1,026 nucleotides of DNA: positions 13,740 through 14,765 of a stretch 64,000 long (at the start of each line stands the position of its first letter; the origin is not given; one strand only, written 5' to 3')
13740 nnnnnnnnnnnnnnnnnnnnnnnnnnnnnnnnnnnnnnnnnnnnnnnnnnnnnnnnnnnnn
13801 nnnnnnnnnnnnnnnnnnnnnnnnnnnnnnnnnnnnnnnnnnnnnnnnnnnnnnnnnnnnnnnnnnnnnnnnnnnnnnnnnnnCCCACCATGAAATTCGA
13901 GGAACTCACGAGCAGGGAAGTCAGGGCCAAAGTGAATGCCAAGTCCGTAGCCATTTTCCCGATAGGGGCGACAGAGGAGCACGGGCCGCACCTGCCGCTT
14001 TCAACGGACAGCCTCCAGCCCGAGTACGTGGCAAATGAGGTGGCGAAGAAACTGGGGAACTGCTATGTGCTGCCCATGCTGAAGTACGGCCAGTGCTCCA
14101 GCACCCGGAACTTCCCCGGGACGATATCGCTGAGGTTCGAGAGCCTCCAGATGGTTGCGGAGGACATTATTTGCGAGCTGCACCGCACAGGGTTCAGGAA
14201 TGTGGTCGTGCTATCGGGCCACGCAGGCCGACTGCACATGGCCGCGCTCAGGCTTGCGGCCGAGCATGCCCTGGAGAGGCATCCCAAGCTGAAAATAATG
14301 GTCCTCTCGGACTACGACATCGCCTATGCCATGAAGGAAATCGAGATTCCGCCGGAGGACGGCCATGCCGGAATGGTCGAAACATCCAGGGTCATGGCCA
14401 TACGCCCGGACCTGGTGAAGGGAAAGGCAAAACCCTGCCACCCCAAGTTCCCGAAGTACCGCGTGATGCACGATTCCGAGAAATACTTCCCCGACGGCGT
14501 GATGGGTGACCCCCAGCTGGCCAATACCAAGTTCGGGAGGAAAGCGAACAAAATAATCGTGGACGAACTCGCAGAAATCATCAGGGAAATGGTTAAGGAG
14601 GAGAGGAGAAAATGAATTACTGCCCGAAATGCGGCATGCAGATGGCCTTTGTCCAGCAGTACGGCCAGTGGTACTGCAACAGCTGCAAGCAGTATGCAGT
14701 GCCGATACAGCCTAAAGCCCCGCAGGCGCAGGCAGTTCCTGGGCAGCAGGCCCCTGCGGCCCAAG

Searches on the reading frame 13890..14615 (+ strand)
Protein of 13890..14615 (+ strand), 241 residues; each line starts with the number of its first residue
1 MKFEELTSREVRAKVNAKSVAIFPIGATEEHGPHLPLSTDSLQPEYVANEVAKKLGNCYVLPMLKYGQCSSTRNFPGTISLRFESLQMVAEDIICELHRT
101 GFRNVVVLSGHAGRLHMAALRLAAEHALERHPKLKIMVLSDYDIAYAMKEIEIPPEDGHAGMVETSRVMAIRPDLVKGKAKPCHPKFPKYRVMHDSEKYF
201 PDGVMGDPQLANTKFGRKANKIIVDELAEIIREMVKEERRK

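Call 11: find_encoding_contigs(protein=window:13890-14615:+, flank=10000, max_places=6)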
Protein window:13890-14615:+ (241 aa): 1 contig read that carries it; 1 place shown.
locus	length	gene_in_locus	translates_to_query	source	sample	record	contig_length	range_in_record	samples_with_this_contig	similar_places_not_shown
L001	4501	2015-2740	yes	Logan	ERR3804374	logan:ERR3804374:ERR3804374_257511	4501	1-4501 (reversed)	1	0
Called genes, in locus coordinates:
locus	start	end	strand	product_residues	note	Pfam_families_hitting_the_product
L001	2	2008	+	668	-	?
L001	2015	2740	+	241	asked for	PF02633:Creatininase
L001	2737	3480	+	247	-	PF04525:LOR (weak)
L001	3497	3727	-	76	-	-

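Call 36: find_homologous_proteins(query=window:13890-14615:+, max_evalue=1e-40)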
Query window:13890-14615:+ (241 aa): 1715 proteins with E <= 1e-40 among 3469 candidates; the best 120 are listed.
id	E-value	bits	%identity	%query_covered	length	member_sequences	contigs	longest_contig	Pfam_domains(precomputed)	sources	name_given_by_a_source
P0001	2.0e-157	540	100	100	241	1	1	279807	PF02633.20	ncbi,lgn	-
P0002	8.3e-151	518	95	100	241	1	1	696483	PF02633.20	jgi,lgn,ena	-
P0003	7.0e-139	479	90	100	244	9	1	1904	PF02633.20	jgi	jgi:creatinine amidohydrolase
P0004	5.1e-137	473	88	99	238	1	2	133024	PF02633.20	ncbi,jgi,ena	-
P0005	5.5e-137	473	88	99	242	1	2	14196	PF02633.20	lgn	-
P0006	1.9e-136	471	87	98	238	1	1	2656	PF02633.20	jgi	jgi:creatinine amidohydrolase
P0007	4.4e-135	466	87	99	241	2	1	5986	PF02633.20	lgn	-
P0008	6.4e-135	466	86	98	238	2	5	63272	PF02633.20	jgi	jgi:creatinine amidohydrolase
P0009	1.1e-134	465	86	98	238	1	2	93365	PF02633.20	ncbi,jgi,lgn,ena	-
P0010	3.4e-133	460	85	98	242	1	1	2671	PF02633.20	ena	-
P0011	1.5e-131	455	85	98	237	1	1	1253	PF02633.20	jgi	jgi:creatinine amidohydrolase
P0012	1.6e-131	455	85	98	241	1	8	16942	PF02633.20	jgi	jgi:creatinine amidohydrolase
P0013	1.6e-131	455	85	98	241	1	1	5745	PF02633.20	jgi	jgi:creatinine amidohydrolase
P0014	2.1e-128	445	82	99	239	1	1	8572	PF02633.20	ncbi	-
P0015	4.1e-127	440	81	98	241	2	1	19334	PF02633.20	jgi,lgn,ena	-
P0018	4.4e-126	437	83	98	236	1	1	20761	PF02633.20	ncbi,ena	-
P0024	2.8e-123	428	80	98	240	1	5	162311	PF02633.20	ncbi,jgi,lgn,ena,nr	ncbi:MAG: creatininase family protein [Candidatus Thermoplasmatota archaeon]|nr:creatininase family 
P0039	4.7e-107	375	71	99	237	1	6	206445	PF02633.20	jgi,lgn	jgi:creatinine amidohydrolase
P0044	1.6e-102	360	68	98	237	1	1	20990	PF02633.20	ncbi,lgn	-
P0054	4.6e-100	352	66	98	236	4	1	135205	PF02633.20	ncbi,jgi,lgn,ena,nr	ncbi:MAG: hypothetical protein AYK23_02230 [Candidatus Proteinoplasmatales archaeon SG8-5]|nr:MAG: h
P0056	1.3e-99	350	67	98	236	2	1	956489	PF02633.20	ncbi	-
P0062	8.8e-97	341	64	98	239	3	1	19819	PF02633.20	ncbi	-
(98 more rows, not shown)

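Call 37: find_encoding_contigs(protein=P0008, flank=8000, max_places=3)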
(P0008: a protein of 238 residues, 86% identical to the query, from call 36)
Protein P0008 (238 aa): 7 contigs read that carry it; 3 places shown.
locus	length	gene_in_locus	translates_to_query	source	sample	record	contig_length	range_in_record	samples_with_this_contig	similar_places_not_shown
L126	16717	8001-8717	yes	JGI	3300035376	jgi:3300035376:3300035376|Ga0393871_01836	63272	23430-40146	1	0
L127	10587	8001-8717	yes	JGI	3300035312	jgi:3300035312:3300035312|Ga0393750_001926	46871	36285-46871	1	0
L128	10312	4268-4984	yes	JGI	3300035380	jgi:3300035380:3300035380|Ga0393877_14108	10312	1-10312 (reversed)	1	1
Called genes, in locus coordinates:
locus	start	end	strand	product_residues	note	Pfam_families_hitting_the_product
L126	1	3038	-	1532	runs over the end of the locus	PF07705:CARDB (faint), PF19302:DUF5915 (weak)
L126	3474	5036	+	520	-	PF00149:Metallophos, PF04042:DNA_pol_E_B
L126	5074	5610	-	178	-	PF07790:Pilin_N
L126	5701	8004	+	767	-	PF13191:AAA_16 (faint), PF17874:TPR_MalT (faint), PF13176:TPR_7 (faint), PF00515:TPR_1 (faint), PF07719:TPR_2 (faint), PF13181:TPR_8 (faint), PF13374:TPR_10 (faint), PF13424:TPR_12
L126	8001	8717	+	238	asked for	PF02633:Creatininase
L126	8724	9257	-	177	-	PF09536:DUF2378 (weak)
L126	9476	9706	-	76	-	-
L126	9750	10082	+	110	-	-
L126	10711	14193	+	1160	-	PF24517:CBM96, PF13205:Big_5 (weak)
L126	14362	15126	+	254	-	PF02535:Zip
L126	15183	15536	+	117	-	PF08753:NikR_C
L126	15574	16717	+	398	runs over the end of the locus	PF01545:Cation_efflux, PF16916:ZT_dimer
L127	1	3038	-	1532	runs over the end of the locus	PF07705:CARDB (faint), PF19302:DUF5915 (weak)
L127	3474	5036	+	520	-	PF00149:Metallophos, PF04042:DNA_pol_E_B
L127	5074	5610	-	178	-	PF07790:Pilin_N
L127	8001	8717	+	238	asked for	PF02633:Creatininase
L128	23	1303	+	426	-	PF00149:Metallophos, PF04042:DNA_pol_E_B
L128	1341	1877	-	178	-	PF07790:Pilin_N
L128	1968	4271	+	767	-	PF13191:AAA_16 (faint), PF17874:TPR_MalT (faint), PF13176:TPR_7 (faint), PF00515:TPR_1 (faint), PF07719:TPR_2 (faint), PF13181:TPR_8 (faint), PF13374:TPR_10 (faint), PF13424:TPR_12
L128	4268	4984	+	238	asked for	PF02633:Creatininase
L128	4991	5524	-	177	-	PF09536:DUF2378 (weak)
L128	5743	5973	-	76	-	-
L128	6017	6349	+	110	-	-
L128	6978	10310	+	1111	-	?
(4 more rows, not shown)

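Call 38: find_encoding_contigs(protein=P0015, flank=8000, max_places=2)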
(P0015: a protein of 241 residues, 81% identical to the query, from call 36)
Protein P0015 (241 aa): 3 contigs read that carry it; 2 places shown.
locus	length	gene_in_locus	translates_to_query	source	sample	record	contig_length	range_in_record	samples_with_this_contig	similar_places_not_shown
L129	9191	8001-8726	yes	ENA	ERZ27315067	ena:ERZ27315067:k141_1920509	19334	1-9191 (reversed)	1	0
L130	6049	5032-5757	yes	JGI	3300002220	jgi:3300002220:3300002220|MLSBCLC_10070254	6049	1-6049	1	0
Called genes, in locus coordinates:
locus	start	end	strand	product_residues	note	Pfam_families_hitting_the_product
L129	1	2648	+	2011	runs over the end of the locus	PF05048:NosD, PF26549:Tricorn_N (weak)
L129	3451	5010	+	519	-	PF00149:Metallophos, PF04042:DNA_pol_E_B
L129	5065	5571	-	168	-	PF07790:Pilin_N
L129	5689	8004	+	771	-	PF13191:AAA_16 (weak), PF13401:AAA_22 (weak), PF00515:TPR_1 (faint), PF07719:TPR_2 (faint), PF13176:TPR_7 (faint), PF13432:TPR_16 (faint), PF13424:TPR_12 (weak), PF13424:TPR_12 (weak), +5 more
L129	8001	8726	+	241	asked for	PF02633:Creatininase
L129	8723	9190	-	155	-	?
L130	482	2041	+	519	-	PF00149:Metallophos, PF04042:DNA_pol_E_B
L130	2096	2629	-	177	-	PF07790:Pilin_N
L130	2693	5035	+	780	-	PF13191:AAA_16 (weak), PF13401:AAA_22 (weak), PF13432:TPR_16 (faint), PF00515:TPR_1 (faint), PF07719:TPR_2 (faint), PF13176:TPR_7 (faint), PF13424:TPR_12 (weak), PF13424:TPR_12 (weak), +5 more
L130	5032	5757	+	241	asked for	PF02633:Creatininase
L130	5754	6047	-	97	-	?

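Call 39: find_encoding_contigs(protein=P0039, flank=8000, max_places=2)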
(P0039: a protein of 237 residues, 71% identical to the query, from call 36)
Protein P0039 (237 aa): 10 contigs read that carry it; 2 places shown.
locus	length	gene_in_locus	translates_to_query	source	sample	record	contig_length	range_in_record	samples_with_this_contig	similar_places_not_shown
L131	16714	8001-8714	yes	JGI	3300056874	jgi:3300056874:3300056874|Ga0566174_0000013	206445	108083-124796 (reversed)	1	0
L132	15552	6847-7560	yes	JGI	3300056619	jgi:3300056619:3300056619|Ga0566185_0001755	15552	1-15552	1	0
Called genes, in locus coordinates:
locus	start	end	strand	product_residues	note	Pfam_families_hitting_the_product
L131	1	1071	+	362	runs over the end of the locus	PF01757:Acyl_transf_3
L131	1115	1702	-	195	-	PF04013:Methyltrn_RNA_2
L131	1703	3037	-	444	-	PF02881:SRP54_N, PF00448:SRP54, PF02978:SRP_SPB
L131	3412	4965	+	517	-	PF00149:Metallophos, PF04042:DNA_pol_E_B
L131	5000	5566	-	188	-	PF07790:Pilin_N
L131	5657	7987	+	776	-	PF13191:AAA_16, PF13401:AAA_22 (faint), PF00515:TPR_1 (faint), PF07719:TPR_2 (faint), PF13176:TPR_7 (faint), PF13181:TPR_8 (faint), PF13424:TPR_12, PF13424:TPR_12, +2 more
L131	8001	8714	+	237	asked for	PF02633:Creatininase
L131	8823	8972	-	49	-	PF23477:zf_Tbcl_2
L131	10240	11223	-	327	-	-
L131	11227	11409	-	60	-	-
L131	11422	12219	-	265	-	PF01255:Prenyltransf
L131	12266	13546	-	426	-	PF06245:DUF1015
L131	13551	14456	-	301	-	PF00389:2-Hacid_dh, PF02826:2-Hacid_dh_C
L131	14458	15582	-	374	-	PF00266:Aminotran_5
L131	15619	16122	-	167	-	PF00132:Hexapep, PF25087:GMPPB_C (faint), PF25084:LbH_EIF2B (weak), PF00132:Hexapep, PF14602:Hexapep_2 (weak), PF00132:Hexapep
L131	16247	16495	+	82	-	-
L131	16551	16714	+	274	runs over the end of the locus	PF02749:QRPTase_N, PF01729:QRPTase_C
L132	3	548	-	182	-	?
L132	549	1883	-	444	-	PF02881:SRP54_N, PF00448:SRP54, PF02978:SRP_SPB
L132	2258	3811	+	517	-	PF00149:Metallophos, PF04042:DNA_pol_E_B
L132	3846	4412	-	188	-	PF07790:Pilin_N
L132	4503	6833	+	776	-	PF13191:AAA_16, PF13401:AAA_22 (faint), PF00515:TPR_1 (faint), PF07719:TPR_2 (faint), PF13176:TPR_7 (faint), PF13181:TPR_8 (faint), PF13424:TPR_12, PF13424:TPR_12, +2 more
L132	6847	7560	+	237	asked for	PF02633:Creatininase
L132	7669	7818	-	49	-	PF23477:zf_Tbcl_2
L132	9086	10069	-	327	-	-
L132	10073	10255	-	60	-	-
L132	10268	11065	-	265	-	PF01255:Prenyltransf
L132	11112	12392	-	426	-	PF06245:DUF1015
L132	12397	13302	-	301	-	PF00389:2-Hacid_dh, PF02826:2-Hacid_dh_C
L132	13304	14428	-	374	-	PF00266:Aminotran_5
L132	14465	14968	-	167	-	PF25087:GMPPB_C (faint), PF25084:LbH_EIF2B (weak), PF00132:Hexapep, PF14602:Hexapep_2 (weak), PF00132:Hexapep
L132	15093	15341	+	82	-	-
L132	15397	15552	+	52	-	?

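Call 40: find_encoding_contigs(protein=P0054, flank=8000, max_places=2)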
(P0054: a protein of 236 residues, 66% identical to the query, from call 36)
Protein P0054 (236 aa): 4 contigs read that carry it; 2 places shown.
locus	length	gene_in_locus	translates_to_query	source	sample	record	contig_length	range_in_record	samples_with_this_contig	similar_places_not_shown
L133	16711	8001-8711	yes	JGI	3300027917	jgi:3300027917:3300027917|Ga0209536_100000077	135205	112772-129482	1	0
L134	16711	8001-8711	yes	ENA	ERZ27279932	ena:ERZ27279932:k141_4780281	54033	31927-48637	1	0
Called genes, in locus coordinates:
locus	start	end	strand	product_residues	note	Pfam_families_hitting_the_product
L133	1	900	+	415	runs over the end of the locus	PF01979:Amidohydro_1, PF07969:Amidohydro_3 (faint), PF12890:DHOase (weak)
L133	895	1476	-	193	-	PF04013:Methyltrn_RNA_2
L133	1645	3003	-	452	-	PF02881:SRP54_N, PF03308:MeaB (faint), PF00448:SRP54, PF02978:SRP_SPB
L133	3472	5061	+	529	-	PF12850:Metallophos_2 (faint), PF00149:Metallophos, PF04042:DNA_pol_E_B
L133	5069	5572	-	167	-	PF07790:Pilin_N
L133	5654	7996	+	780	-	PF13191:AAA_16, PF00515:TPR_1 (faint), PF07719:TPR_2 (faint), PF13374:TPR_10 (faint), PF13424:TPR_12, PF13176:TPR_7 (weak), PF13181:TPR_8 (weak), PF13424:TPR_12 (weak)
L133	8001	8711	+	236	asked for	PF02633:Creatininase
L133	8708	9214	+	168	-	PF00156:Pribosyltran (weak)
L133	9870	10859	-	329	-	-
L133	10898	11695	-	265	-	PF01255:Prenyltransf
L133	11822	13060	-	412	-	PF06245:DUF1015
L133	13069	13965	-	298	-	PF00389:2-Hacid_dh, PF02826:2-Hacid_dh_C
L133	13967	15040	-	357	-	PF00266:Aminotran_5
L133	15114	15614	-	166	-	PF00132:Hexapep, PF25087:GMPPB_C (faint), PF25084:LbH_EIF2B (weak), PF14602:Hexapep_2 (weak), PF00132:Hexapep, PF14602:Hexapep_2 (weak)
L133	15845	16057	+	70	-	-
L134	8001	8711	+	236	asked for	PF02633:Creatininase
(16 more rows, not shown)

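Call 55: find_encoding_contigs(protein=P0018, flank=6000, max_places=1)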
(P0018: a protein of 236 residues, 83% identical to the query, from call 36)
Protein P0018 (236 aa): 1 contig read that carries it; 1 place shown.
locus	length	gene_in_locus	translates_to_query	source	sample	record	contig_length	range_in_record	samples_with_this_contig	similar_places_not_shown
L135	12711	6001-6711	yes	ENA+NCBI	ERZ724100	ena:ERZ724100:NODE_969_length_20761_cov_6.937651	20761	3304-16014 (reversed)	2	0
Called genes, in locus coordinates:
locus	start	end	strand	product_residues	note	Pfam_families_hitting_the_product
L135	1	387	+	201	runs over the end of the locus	PF01871:AMMECR1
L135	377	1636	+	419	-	PF01979:Amidohydro_1, PF07969:Amidohydro_3 (faint), PF12890:DHOase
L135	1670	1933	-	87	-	-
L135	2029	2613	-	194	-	PF04013:Methyltrn_RNA_2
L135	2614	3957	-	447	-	PF02881:SRP54_N, PF00448:SRP54, PF02978:SRP_SPB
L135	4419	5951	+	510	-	PF00149:Metallophos, PF04042:DNA_pol_E_B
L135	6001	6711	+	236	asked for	PF02633:Creatininase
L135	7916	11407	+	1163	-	PF24517:CBM96, PF06848:Disaggr_repeat (faint), PF13205:Big_5 (weak)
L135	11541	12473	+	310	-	PF01297:ZnuA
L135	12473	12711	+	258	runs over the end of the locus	PF00005:ABC_tran, PF13304:AAA_21 (weak)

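Call 56: find_encoding_contigs(protein=P0044, flank=6000, max_places=1)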
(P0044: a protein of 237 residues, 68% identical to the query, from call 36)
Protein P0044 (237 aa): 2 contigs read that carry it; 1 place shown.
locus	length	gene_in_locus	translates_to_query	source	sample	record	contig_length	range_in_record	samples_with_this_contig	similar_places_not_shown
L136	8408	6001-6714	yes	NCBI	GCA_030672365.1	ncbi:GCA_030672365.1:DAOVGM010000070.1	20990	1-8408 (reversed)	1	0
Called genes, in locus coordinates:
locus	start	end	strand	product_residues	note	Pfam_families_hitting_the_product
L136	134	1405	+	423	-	PF03463:eRF1_1, PF18854:baeRF_family10, PF03464:eRF1_2, PF18859:acVLRF1, PF03465:eRF1_3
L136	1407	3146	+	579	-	PF03485:Arg_tRNA_synt_N, PF00750:tRNA-synt_1d, PF05746:DALR_1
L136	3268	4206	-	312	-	-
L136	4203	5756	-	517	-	PF06745:ATPase, PF13428:TPR_14 (faint), PF14520:HHH_5 (faint), PF00515:TPR_1 (weak), PF13414:TPR_11, PF13432:TPR_16 (weak), PF14559:TPR_19, PF07719:TPR_2 (weak), +2 more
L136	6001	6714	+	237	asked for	PF02633:Creatininase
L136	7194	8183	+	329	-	PF01408:GFO_IDH_MocA, PF02894:GFO_IDH_MocA_C, PF22725:GFO_IDH_MocA_C3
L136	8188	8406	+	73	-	?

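Call 57: find_encoding_contigs(protein=P0056, flank=6000, max_places=1)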
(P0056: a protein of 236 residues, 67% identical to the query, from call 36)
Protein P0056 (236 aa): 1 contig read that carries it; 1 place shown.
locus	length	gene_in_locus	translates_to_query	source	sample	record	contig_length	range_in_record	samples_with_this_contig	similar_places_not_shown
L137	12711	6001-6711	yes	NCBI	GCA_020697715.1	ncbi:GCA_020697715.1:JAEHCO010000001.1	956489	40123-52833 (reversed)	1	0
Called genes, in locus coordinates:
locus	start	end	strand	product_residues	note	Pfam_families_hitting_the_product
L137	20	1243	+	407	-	PF03463:eRF1_1, PF18854:baeRF_family10, PF03464:eRF1_2, PF18859:acVLRF1, PF03465:eRF1_3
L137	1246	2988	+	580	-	PF03485:Arg_tRNA_synt_N, PF00750:tRNA-synt_1d, PF01921:tRNA-synt_1f (faint), PF05746:DALR_1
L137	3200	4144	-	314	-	-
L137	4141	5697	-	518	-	PF06745:ATPase, PF12826:HHH_2 (faint), PF14520:HHH_5 (weak), PF00515:TPR_1 (faint), PF13181:TPR_8 (faint), PF07719:TPR_2 (faint), PF14559:TPR_19 (weak), PF13431:TPR_17 (faint)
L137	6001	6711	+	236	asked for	PF02633:Creatininase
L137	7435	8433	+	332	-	PF01408:GFO_IDH_MocA, PF02894:GFO_IDH_MocA_C, PF22725:GFO_IDH_MocA_C3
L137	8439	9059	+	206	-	PF00132:Hexapep (weak), PF25087:GMPPB_C (weak), PF25084:LbH_EIF2B, PF00132:Hexapep, PF14602:Hexapep_2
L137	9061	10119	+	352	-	PF01041:DegT_DnrJ_EryC1, PF00155:Aminotran_1_2 (faint), PF01212:Beta_elim_lyase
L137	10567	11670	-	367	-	PF04406:TP6A_N, PF20768:Topo_VI_alpha, PF21180:TOP6A-Spo11_Toprim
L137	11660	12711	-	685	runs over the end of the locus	PF02518:HATPase_c (weak), PF13589:HATPase_c_3, PF09239:Topo-VIb_trans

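Call 58: find_encoding_contigs(protein=P0062, flank=6000, max_places=1)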
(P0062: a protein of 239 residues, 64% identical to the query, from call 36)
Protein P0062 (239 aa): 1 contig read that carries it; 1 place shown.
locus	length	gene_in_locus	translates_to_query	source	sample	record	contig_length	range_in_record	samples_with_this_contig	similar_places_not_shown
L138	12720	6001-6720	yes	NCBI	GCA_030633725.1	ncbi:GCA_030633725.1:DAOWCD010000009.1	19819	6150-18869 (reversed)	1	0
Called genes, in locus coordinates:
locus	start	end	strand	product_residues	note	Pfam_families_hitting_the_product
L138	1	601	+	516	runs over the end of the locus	?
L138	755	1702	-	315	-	-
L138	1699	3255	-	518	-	PF00515:TPR_1 (faint), PF13181:TPR_8 (faint), PF06745:ATPase, PF12826:HHH_2 (weak), PF14520:HHH_5, PF13432:TPR_16 (weak), PF14559:TPR_19, PF07719:TPR_2 (weak), +4 more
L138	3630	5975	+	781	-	PF13191:AAA_16, PF13401:AAA_22 (weak), PF00515:TPR_1 (faint), PF07719:TPR_2 (faint), PF13176:TPR_7 (faint), PF13181:TPR_8 (faint), PF13424:TPR_12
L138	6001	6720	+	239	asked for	PF02633:Creatininase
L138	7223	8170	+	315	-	PF01408:GFO_IDH_MocA, PF02894:GFO_IDH_MocA_C, PF22725:GFO_IDH_MocA_C3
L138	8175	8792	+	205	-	PF25247:LbH_GLGC (faint), PF25087:GMPPB_C, PF00132:Hexapep, PF25084:LbH_EIF2B, PF00132:Hexapep, PF14602:Hexapep_2 (weak)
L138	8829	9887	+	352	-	PF01041:DegT_DnrJ_EryC1, PF01212:Beta_elim_lyase, PF01053:Cys_Met_Meta_PP (weak)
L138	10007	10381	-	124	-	-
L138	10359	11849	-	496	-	-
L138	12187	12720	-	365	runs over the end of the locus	PF04406:TP6A_N, PF20768:Topo_VI_alpha, PF21180:TOP6A-Spo11_Toprim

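Call 66: list_cluster_members(proteins=[P0001, P0024, P0008, P0039, P0054, P0018, P0056])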
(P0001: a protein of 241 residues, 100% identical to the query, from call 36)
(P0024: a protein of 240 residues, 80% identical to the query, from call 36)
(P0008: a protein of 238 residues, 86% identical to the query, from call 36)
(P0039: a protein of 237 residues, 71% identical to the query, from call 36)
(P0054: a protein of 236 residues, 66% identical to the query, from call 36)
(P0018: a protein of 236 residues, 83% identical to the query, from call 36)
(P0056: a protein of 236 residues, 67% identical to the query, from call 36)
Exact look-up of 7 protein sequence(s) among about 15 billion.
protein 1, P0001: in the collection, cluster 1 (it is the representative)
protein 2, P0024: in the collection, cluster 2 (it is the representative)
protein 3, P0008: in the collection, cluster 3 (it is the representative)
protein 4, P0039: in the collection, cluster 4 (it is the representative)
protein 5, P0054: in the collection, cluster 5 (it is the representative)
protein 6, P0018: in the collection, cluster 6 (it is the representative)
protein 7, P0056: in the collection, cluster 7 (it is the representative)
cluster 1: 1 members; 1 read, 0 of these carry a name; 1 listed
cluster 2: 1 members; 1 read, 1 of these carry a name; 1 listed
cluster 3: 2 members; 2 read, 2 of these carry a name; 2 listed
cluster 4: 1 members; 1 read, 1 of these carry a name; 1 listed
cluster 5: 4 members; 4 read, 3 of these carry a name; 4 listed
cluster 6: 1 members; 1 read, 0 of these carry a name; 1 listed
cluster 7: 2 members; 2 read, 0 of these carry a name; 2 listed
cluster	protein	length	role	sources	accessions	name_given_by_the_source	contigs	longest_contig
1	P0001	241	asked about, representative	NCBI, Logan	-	-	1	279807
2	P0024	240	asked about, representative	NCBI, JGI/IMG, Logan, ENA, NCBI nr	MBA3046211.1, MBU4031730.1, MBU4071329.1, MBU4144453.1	MAG: creatininase family protein [Candidatus Thermoplasmatota archaeon] | creatininase family protein [Euryarchaeota archaeon]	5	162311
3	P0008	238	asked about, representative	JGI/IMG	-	creatinine amidohydrolase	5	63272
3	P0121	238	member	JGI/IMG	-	creatinine amidohydrolase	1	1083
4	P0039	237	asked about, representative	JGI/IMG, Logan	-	creatinine amidohydrolase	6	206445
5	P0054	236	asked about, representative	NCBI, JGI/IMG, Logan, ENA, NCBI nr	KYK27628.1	MAG: hypothetical protein AYK23_02230 [Candidatus Proteinoplasmatales archaeon SG8-5]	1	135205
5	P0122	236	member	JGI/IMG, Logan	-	creatinine amidohydrolase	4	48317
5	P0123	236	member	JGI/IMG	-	creatinine amidohydrolase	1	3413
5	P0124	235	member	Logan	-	-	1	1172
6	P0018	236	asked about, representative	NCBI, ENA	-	-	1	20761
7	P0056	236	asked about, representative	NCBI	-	-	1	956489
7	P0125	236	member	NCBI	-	-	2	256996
